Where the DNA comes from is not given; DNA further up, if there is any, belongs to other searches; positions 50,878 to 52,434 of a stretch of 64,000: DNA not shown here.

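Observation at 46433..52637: HAS-like processive GT2 + two beta-helix proteins + UDP-glucose dehydrogenase: a candidate glucuronate-containing exopolysaccharide system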

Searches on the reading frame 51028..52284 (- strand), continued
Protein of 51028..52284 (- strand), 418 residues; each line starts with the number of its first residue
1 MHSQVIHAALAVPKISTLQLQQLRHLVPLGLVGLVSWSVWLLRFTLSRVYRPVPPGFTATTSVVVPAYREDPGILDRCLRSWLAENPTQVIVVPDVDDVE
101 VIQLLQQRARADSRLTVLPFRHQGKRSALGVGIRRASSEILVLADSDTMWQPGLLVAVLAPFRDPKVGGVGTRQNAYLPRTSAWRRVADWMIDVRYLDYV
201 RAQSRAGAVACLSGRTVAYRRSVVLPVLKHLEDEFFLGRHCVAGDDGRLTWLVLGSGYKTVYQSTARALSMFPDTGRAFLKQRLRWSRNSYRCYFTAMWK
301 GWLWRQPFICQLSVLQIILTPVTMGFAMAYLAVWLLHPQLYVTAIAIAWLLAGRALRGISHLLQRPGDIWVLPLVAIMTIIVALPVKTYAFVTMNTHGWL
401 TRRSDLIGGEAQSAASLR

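Call 32: list_cluster_members(proteins=[P0322, P0323, P0310, P0311, P0324, P0305, P0277, P0276, P0320, P0263])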
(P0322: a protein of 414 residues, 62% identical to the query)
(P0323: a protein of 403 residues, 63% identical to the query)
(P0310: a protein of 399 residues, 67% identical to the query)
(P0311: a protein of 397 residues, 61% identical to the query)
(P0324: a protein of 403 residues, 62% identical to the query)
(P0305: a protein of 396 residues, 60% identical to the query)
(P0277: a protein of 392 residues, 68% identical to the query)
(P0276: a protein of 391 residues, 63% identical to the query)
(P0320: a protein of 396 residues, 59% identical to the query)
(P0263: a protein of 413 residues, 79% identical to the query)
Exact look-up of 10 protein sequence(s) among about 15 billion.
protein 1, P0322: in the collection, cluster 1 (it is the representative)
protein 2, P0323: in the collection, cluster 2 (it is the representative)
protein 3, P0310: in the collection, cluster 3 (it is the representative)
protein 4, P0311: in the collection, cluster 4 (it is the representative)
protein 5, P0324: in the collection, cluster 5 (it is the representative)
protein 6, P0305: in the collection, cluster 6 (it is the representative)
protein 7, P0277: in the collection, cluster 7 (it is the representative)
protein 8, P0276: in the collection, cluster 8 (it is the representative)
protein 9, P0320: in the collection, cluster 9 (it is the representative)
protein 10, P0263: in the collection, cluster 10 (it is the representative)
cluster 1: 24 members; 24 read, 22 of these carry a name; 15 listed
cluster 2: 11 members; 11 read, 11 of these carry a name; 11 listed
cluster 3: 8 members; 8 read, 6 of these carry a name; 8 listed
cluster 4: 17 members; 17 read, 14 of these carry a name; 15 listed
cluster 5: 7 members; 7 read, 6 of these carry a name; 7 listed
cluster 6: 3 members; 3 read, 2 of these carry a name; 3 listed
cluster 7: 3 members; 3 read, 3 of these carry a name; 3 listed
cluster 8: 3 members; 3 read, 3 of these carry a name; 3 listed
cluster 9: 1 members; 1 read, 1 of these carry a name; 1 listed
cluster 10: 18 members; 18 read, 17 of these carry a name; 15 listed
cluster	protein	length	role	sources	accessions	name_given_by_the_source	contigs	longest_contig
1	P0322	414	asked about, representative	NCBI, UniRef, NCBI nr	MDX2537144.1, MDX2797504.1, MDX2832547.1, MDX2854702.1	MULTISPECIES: right-handed parallel beta-helix repeat-containing protein [Streptomyces] | right-handed parallel beta-helix repeat-containing protein n=1 Tax=Streptomyces scabiei ...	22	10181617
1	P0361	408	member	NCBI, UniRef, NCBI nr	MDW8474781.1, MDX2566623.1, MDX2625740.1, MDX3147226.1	right-handed parallel beta-helix repeat-containing protein [Streptomyces scabiei] | right-handed parallel beta-helix repeat-containing protein n=1 Tax=Streptomyces scabiei ... | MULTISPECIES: right-handed parallel beta-helix repeat-containing protein [Streptomyces]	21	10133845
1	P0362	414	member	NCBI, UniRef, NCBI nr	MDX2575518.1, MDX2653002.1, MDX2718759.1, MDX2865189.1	right-handed parallel beta-helix repeat-containing protein [Streptomyces scabiei] | right-handed parallel beta-helix repeat-containing protein n=1 Tax=Streptomyces scabiei ...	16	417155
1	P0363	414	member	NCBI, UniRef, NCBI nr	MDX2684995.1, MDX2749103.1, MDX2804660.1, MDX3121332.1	right-handed parallel beta-helix repeat-containing protein [Streptomyces scabiei] | right-handed parallel beta-helix repeat-containing protein n=1 Tax=Streptomyces scabiei ... | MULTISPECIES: right-handed parallel beta-helix repeat-containing protein [Streptomyces]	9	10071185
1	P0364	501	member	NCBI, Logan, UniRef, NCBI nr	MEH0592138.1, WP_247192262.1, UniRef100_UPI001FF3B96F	right-handed parallel beta-helix repeat-containing protein [Streptomyces scabiei] | right-handed parallel beta-helix repeat-containing protein n=1 Tax=Streptomyces scabiei ... | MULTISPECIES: right-handed parallel beta-helix repeat-containing protein [unclassified ...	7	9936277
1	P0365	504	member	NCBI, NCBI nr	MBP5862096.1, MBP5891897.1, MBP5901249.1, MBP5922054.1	hypothetical protein F6456_18300 [Streptomyces sp. LBUM 1484] | hypothetical protein [Streptomyces sp. LBUM 1484]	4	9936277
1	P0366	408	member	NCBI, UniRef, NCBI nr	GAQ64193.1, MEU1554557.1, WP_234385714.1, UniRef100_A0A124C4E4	right-handed parallel beta-helix repeat-containing protein [Streptomyces scabiei] | Right handed beta helix domain-containing protein n=1 Tax=Streptomyces scabiei TaxID=1930 ...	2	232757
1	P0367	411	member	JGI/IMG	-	hypothetical protein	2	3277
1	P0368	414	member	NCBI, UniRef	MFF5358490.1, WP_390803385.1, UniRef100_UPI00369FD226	right-handed parallel beta-helix repeat-containing protein [Streptomyces scabiei] | right-handed parallel beta-helix repeat-containing protein n=1 Tax=Streptomyces scabiei ...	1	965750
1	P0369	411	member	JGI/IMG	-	hypothetical protein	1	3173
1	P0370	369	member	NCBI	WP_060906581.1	right-handed parallel beta-helix repeat-containing protein, partial [Streptomyces scabiei]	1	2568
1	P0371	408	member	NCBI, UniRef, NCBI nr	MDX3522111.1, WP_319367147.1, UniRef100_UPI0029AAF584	nitrous oxide reductase family maturation protein NosD [Streptomyces scabiei] | right-handed parallel beta-helix repeat-containing protein n=1 Tax=Streptomyces scabiei ... | right-handed parallel beta-helix repeat-containing protein [Streptomyces scabiei]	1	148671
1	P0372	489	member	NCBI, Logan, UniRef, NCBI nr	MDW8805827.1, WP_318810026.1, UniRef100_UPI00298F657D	right-handed parallel beta-helix repeat-containing protein [Streptomyces scabiei] | right-handed parallel beta-helix repeat-containing protein n=1 Tax=Streptomyces scabiei ...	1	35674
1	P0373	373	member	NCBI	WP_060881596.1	right-handed parallel beta-helix repeat-containing protein, partial [Streptomyces scabiei]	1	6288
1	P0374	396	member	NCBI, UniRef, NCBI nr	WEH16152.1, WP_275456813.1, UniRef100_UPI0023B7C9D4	right-handed parallel beta-helix repeat-containing protein [Streptomyces sp. VNUA24] | right-handed parallel beta-helix repeat-containing protein n=1 Tax=Streptomyces sp. ...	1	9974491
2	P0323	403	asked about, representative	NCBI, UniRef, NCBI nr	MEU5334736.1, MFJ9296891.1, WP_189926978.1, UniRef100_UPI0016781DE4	right-handed parallel beta-helix repeat-containing protein [Streptomyces asoensis] | right-handed parallel beta-helix repeat-containing protein n=1 Tax=Streptomyces asoensis ...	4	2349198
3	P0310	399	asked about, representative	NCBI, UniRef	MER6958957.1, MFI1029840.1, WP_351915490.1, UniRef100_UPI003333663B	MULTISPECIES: right-handed parallel beta-helix repeat-containing protein [unclassified ... | right-handed parallel beta-helix repeat-containing protein n=1 Tax=unclassified ...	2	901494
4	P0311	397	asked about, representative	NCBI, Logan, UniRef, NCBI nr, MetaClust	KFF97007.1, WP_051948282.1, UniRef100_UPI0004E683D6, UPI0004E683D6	hypothetical protein IQ62_33515 [Streptomyces scabiei] | right-handed parallel beta-helix repeat-containing protein n=1 Tax=Streptomyces scabiei ... | right-handed parallel beta-helix repeat-containing protein [Streptomyces scabiei]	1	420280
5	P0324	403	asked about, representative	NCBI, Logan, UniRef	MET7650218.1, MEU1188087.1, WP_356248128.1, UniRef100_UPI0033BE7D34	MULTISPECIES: hypothetical protein [unclassified Streptomyces] | right-handed parallel beta-helix repeat-containing protein n=1 Tax=unclassified ...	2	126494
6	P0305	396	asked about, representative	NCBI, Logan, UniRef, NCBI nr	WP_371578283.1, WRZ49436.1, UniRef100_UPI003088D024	right-handed parallel beta-helix repeat-containing protein [Streptomyces sp. NBC_01314] | right-handed parallel beta-helix repeat-containing protein n=1 Tax=Streptomyces sp. ...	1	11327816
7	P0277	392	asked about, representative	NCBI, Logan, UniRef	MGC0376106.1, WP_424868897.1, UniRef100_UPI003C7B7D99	right-handed parallel beta-helix repeat-containing protein [Streptomyces sp. SAI-229] | right-handed parallel beta-helix repeat-containing protein n=1 Tax=Streptomyces sp. ...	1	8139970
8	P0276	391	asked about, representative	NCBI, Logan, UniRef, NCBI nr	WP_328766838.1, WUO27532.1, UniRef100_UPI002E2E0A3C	right-handed parallel beta-helix repeat-containing protein [Streptomyces sp. NBC_00286] | right-handed parallel beta-helix repeat-containing protein n=1 Tax=Streptomyces sp. ...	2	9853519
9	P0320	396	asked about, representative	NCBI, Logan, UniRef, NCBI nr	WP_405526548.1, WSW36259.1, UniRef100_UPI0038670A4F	right-handed parallel beta-helix repeat-containing protein [Streptomyces canus] | right-handed parallel beta-helix repeat-containing protein n=1 Tax=Streptomyces canus ...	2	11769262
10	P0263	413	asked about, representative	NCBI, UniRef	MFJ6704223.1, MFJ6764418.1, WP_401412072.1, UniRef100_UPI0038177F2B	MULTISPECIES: nitrous oxide reductase family maturation protein NosD [unclassified ... | right-handed parallel beta-helix repeat-containing protein n=1 Tax=unclassified ...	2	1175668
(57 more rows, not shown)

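Call 57: search_solved_structures(query=A1, max_evalue=0.01)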
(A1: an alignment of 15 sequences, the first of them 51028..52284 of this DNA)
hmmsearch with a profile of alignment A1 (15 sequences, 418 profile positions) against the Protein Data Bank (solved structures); distinct sequences matched with E-value up to 0.01: 19.
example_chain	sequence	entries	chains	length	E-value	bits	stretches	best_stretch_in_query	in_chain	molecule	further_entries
8smm_A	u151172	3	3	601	1.9e-23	86.1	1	97-409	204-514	Hyaluronan synthase 1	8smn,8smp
7sp7_A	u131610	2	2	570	3.2e-21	78.8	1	119-403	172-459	Hyaluronan synthase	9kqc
8snc_A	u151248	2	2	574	3.2e-21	78.8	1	119-403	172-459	Hyaluronan synthase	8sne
7sp6_A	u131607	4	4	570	1.7e-20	76.4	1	119-403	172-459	Hyaluronan synthase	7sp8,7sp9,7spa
8snd_A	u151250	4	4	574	1.7e-20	76.4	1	119-403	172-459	Hyaluronan synthase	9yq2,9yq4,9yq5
6yv7_B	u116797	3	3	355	2.7e-09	39.5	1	54-172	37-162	Glycosyl transferase, family 2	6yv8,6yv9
6yv7_A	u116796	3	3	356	2.7e-09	39.5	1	54-172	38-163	Glycosyl transferase, family 2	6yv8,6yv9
9hwj_A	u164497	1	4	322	9.7e-05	24.5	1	60-235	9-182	Undecaprenyl-phosphate 4-deoxy-4-formamido-L-arabinose transferase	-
2z87_A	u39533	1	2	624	0.0002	23.4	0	61-164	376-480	Chondroitin synthase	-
2z86_A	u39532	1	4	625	0.0002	23.4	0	61-164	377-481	Chondroitin synthase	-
5hea_A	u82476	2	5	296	0.00029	22.9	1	61-153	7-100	Putative glycosyltransferase (GalT1)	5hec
9omj_A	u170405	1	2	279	0.00069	21.7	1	61-159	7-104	Glycosyltransferase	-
9omh_A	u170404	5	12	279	0.00078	21.5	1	62-159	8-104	Glycosyltransferase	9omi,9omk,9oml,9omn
9omm_A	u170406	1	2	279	0.00078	21.5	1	62-159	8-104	Glycosyltransferase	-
5ekp_C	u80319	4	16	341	0.001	21.1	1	58-159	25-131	Uncharacterized glycosyltransferase sll0501 | Glycosyltransferase sll0501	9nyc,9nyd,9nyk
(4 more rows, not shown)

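Call 64: predict_structure(alignment_id=A1)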
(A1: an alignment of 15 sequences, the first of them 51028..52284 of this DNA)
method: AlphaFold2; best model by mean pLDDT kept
length: 418 residues; sequences in the alignment: 15
mean_pLDDT: 48.2   pTM: 0.41
mean pLDDT of the five models: 48.2, 46.8, 45.4, 44.8, 43.6
residues with pLDDT >= 90: 15; 70-90: 59; 50-70: 75; < 50: 269
segments of 3 or more residues with pLDDT < 50: 1-3, 12-15, 23-56, 164-215, 221-321, 353-418
pLDDT, mean of each block of 10 residues (from residue 1): 48 49 43 39 35 50 80 83 85 89 90 90 69 74 67 58 41 30 35 29 27 41 42 25 29 33 28 32 38 39 38 45 50 56 56 47 41 45 42 31 27 27
secondary structure, 60 per line:
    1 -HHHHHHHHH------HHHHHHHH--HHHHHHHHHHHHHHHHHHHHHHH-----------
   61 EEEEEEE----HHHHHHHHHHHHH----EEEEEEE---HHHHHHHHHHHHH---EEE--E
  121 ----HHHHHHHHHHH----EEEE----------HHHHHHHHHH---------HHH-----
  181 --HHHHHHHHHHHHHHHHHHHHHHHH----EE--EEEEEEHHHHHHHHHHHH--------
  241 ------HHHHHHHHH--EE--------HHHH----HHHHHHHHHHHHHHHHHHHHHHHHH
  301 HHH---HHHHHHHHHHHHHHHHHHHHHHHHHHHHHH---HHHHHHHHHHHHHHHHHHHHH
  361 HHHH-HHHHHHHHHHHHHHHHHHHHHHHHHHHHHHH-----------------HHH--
elements in order: H2-10 H17-24 H27-49 E61-67 H72-84 E89-95 H99-111 E115-117 H125-135 E140-143 H154-163 H183-206 E215-220 H221-232 H247-255 H268-271 H276-303 H307-336 H340-364 H366-396

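Call 84: search_solved_structures(query=L071:2220-3545:+, max_evalue=1, show_alignments=2)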
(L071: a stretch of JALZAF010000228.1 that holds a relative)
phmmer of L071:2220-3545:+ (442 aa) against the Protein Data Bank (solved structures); distinct sequences matched with E-value up to 1: 8.
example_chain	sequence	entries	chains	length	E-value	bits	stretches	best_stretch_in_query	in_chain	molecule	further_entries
4ozz_A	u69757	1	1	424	1.2e-11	47.3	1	113-400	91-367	Poly(beta-D-mannuronate) C5 epimerase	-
4ozy_A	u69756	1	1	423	1.6e-11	46.9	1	113-400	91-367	Poly(beta-D-mannuronate) C5 epimerase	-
4nk6_A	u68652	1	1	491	1.9e-11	46.6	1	113-400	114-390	Poly(beta-D-mannuronate) C5 epimerase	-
4nk8_A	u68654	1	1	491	2.6e-10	42.9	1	113-400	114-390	Poly(beta-D-mannuronate) C5 epimerase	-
2pyg_A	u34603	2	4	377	0.00028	23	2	250-307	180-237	Poly(beta-D-mannuronate) C5 epimerase 4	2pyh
5lw3_A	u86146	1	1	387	0.3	13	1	265-317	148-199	Poly(beta-D-mannuronate) C5 epimerase 6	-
8xfq_A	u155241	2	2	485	0.33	12.9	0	266-426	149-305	mannuronan 5-epimerase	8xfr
8ja4_A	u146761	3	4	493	0.33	12.9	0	266-426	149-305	mannuronan 5-epimerase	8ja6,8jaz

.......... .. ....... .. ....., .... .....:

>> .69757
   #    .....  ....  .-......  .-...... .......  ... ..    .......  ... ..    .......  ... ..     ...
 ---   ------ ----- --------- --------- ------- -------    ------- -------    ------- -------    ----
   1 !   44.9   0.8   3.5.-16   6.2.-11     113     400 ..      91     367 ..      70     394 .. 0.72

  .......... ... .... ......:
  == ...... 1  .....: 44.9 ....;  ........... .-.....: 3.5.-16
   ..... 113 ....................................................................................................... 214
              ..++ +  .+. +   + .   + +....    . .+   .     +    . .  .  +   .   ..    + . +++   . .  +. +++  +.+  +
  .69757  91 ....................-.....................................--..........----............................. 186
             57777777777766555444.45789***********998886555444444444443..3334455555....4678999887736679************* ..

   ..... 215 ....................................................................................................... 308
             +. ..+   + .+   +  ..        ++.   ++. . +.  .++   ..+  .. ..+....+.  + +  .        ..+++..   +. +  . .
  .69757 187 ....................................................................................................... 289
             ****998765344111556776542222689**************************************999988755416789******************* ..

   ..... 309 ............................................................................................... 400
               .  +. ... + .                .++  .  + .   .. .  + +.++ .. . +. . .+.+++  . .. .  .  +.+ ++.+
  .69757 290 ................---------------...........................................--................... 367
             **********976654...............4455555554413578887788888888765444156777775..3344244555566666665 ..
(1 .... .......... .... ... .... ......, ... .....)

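Call 88: search_protein_families(library=ncbifam, proteins=[L036:2798-4150:+, L040:2653-4080:+, L036:8675-9982:+, L040:8534-9658:+], max_evalue=0.00001)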
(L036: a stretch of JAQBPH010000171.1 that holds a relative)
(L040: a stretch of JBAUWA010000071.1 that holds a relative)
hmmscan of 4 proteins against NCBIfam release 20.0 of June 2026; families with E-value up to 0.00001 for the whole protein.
L036:2798-4150:+ (451 aa): 7 families
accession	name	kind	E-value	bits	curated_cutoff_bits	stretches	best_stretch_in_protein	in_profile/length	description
NF047673.2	TeichurnBiosyTuaD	equivalog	1.8e-128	429.4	700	1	3-432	4-435/439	UDP-glucose 6-dehydrogenase TuaD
TIGR03026.1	NDP-sugDHase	subfamily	3.2e-119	398.4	189.8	1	2-409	2-413/413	nucleotide sugar dehydrogenase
NF041297.1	UDPGDh_AglM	equivalog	1.6e-104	350.2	670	1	3-414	3-420/429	UDP-glucose 6-dehydrogenase AglM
NF040825.1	UDPMaNacDH_Arch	equivalog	7.9e-50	169.9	750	1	3-429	3-416/418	UDP-N-acetyl-D-mannosamine dehydrogenase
NF008286.0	PRK11064.1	equivalog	1.1e-35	123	459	1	3-406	6-414/420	UDP-N-acetyl-D-mannosamine dehydrogenase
NF011631.0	PRK15057.1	equivalog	1.4e-28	100.1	757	1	3-354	3-342/388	UDP-glucose 6-dehydrogenase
NF011729.0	PRK15182.1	equivalog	9.7e-09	34.5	592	1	3-350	9-356/425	Vi polysaccharide biosynthesis UDP-N-acetylglucosamine C-6 dehydrogenase TviB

L040:2653-4080:+ (476 aa): 7 families
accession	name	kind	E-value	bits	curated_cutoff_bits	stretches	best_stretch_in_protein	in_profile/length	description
NF047673.2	TeichurnBiosyTuaD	equivalog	2e-127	425.9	700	1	3-428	4-432/439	UDP-glucose 6-dehydrogenase TuaD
TIGR03026.1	NDP-sugDHase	subfamily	3.5e-122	408.1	189.8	1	2-408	2-413/413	nucleotide sugar dehydrogenase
NF041297.1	UDPGDh_AglM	equivalog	6.9e-103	344.8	670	1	3-414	3-421/429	UDP-glucose 6-dehydrogenase AglM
NF040825.1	UDPMaNacDH_Arch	equivalog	1.3e-47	162.6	750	1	3-427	3-415/418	UDP-N-acetyl-D-mannosamine dehydrogenase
NF008286.0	PRK11064.1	equivalog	6.8e-40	136.9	459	1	3-393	6-406/420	UDP-N-acetyl-D-mannosamine dehydrogenase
NF011631.0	PRK15057.1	equivalog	1.8e-35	122.8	757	1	3-351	3-340/388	UDP-glucose 6-dehydrogenase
NF011729.0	PRK15182.1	equivalog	1.3e-08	34.1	592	1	3-353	9-360/425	Vi polysaccharide biosynthesis UDP-N-acetylglucosamine C-6 dehydrogenase TviB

L036:8675-9982:+ (436 aa): 0 families

L040:8534-9658:+ (375 aa): 3 families
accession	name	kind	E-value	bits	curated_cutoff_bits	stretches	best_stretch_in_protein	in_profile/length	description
TIGR02977.1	phageshock_pspA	equivalog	2.6e-23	82.9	242.95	1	12-242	1-217/219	phage shock protein PspA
NF007974.0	PRK10698.1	equivalog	2.8e-13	50.1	336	1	12-242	1-217/222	phage shock protein PspA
NF045984.1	StressProtLiaH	equivalog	3.6e-08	33.4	380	1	14-194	2-180/225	stress responsive protein LiaH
